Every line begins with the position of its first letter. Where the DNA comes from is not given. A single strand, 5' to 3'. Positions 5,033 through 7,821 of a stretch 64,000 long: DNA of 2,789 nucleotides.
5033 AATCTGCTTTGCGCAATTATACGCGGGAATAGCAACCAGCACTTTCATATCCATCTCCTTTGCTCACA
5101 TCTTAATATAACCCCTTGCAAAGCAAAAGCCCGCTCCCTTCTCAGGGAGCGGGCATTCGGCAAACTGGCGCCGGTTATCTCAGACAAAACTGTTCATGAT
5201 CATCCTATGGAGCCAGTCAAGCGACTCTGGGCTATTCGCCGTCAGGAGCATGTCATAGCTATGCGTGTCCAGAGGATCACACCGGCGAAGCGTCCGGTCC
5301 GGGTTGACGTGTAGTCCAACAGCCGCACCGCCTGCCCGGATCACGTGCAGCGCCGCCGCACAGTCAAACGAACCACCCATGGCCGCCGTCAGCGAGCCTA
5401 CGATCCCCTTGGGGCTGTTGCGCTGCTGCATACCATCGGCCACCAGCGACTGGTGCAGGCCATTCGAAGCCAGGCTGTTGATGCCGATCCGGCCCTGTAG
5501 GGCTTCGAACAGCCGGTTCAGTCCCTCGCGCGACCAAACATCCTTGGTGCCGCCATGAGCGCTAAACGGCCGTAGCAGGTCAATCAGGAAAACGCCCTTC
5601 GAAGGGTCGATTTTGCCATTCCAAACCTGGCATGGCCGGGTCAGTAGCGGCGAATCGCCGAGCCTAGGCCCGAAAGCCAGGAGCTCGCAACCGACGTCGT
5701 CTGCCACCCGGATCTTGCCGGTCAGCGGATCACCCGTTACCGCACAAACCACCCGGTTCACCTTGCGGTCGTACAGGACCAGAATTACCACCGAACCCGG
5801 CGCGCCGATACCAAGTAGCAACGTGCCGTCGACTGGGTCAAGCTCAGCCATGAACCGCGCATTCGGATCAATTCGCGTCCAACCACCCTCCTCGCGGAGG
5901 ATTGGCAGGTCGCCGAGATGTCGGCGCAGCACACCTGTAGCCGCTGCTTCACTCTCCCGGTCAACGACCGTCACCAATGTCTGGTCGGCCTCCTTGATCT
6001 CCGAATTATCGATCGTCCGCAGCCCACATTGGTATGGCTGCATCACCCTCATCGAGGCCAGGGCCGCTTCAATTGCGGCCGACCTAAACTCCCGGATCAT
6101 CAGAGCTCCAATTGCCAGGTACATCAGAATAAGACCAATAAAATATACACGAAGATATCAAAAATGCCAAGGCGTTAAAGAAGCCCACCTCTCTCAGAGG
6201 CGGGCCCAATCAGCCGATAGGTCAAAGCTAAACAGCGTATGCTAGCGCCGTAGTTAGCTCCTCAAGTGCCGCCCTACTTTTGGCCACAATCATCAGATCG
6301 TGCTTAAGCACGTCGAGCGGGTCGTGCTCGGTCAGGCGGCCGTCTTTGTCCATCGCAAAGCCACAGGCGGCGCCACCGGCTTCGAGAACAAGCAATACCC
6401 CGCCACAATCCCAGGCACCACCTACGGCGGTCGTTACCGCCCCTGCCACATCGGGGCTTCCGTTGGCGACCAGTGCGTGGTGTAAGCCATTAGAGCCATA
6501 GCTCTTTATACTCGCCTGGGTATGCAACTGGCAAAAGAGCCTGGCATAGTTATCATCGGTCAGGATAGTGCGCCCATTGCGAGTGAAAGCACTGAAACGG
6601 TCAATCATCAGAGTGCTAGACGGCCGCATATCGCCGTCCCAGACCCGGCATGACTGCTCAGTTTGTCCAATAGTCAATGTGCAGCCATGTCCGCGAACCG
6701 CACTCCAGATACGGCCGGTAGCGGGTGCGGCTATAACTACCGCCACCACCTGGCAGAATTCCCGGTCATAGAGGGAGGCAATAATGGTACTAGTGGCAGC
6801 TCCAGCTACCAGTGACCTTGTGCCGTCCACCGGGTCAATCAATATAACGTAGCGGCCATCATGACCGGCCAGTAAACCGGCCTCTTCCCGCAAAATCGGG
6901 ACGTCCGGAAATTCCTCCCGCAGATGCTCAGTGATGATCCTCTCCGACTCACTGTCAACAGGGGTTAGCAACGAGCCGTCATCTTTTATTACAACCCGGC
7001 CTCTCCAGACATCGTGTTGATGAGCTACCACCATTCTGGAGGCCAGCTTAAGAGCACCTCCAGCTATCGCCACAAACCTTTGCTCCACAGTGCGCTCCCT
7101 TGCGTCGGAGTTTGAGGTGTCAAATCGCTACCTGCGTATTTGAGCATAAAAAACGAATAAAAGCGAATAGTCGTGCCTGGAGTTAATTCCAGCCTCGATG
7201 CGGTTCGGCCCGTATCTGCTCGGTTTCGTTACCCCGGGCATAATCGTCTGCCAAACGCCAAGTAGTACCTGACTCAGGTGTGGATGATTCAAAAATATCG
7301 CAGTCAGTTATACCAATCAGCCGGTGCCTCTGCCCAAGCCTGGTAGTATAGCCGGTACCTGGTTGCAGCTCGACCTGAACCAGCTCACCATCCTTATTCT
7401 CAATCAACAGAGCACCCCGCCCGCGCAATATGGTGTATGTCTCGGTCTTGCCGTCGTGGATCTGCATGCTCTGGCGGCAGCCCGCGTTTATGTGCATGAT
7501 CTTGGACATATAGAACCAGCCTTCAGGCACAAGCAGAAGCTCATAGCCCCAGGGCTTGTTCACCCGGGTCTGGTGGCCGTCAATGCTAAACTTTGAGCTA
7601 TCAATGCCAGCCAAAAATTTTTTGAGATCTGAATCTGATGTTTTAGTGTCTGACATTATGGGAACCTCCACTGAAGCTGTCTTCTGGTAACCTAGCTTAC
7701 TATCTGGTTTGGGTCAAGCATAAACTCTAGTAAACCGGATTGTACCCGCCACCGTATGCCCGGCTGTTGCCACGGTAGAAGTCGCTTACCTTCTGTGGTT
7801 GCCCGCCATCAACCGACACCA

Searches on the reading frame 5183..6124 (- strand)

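Call 14: search_protein_families(library=pfam, proteins=[window:5183-6124:-], max_evalue=0.001)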
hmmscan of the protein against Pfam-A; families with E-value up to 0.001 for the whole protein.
window:5183-6124:- (314 aa): 1 family
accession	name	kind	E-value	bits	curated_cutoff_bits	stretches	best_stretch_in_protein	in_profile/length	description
PF00459.30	Inositol_P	-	3.5e-08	33.7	27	1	11-139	3-131/271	Inositol monophosphatase family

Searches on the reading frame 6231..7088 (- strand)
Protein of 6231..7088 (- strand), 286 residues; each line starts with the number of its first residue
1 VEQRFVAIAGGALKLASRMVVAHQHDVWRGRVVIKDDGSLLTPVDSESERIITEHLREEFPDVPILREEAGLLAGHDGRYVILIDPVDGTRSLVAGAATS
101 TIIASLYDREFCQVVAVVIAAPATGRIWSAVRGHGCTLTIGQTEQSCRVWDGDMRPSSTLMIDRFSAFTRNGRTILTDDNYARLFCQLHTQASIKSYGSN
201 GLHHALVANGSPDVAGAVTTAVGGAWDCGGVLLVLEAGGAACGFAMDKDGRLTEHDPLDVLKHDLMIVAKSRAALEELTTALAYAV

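Call 14: search_protein_families(library=pfam, proteins=[window:6231-7088:-], max_evalue=0.001)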
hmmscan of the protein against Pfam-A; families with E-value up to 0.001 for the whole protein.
window:6231-7088:- (286 aa): 1 family
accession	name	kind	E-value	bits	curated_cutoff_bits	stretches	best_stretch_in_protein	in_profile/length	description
PF00459.30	Inositol_P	-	3.1e-27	96.2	27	1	36-278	37-262/271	Inositol monophosphatase family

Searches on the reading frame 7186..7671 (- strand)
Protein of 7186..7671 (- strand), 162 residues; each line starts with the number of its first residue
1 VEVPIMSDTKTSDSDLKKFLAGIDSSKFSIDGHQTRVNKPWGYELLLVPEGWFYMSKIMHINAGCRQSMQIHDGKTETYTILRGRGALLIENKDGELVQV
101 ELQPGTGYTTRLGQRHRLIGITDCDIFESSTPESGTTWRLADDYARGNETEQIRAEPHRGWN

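Call 14: search_protein_families(library=pfam, proteins=[window:7186-7671:-], max_evalue=0.001)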
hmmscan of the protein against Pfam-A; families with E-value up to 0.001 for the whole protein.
window:7186-7671:- (162 aa): 1 family
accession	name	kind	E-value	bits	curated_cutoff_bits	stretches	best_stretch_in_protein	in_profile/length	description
PF07883.17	Cupin_2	-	6.4e-05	23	27.2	1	58-121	2-59/70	Cupin domain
